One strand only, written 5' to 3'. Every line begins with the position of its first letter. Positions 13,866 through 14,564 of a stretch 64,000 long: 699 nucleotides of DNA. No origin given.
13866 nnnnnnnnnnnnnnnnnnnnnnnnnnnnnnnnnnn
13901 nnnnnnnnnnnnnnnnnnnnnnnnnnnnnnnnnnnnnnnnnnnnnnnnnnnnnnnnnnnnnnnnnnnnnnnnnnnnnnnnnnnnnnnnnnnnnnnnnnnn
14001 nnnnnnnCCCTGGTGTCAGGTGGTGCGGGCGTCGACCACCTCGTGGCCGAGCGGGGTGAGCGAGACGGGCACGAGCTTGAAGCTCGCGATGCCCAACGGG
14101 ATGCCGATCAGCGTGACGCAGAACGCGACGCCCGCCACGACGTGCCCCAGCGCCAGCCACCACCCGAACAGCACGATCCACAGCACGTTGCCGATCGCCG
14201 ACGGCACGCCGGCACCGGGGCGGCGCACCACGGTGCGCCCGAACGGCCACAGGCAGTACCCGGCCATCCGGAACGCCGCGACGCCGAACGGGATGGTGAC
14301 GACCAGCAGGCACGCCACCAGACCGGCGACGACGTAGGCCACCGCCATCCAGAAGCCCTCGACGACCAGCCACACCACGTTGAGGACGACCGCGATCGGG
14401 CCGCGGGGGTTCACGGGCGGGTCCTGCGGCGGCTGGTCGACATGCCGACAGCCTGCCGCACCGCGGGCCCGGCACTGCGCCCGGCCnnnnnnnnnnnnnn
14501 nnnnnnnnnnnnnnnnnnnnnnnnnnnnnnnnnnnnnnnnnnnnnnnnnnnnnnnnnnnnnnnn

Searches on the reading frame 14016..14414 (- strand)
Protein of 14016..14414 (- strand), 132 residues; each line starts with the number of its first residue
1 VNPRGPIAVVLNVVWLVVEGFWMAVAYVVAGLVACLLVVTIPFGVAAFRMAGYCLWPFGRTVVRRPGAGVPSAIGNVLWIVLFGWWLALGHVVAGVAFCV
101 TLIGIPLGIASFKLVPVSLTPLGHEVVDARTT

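Call 3: search_protein_families(library=pfam, proteins=[window:14016-14414:-], max_evalue=0.01)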
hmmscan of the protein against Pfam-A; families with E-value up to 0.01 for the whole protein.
window:14016-14414:- (132 aa): 1 family
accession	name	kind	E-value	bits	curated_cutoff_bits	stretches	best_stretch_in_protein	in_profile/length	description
PF03733.18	YccF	-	3.4e-36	124.1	27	2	74-123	1-50/51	Inner membrane component domain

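Call 4: search_protein_families(library=ncbifam, proteins=[window:14016-14414:-], max_evalue=0.01)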
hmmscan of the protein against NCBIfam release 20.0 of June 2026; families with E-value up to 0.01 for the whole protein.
window:14016-14414:- (132 aa): 4 families
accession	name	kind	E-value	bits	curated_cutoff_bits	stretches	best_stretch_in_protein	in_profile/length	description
NF008740.0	PRK11770.1-2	equivalog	2.8e-50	169.7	123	1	8-128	2-122/124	YccF domain-containing protein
NF008741.0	PRK11770.1-3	equivalog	5.1e-34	117.5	140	1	7-129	2-132/133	YccF domain-containing protein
NF008739.0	PRK11770.1-1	equivalog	2e-32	112.4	213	2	73-129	76-132/148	YccF domain-containing protein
NF008742.0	PRK11770.1-4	equivalog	3e-28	98.6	155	1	8-130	5-135/147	YccF domain-containing protein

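Call 16: search_protein_families(library=padloc, proteins=[window:14016-14414:-], max_evalue=0.01)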
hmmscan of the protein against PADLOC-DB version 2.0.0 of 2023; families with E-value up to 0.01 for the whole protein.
window:14016-14414:- (132 aa): 0 families
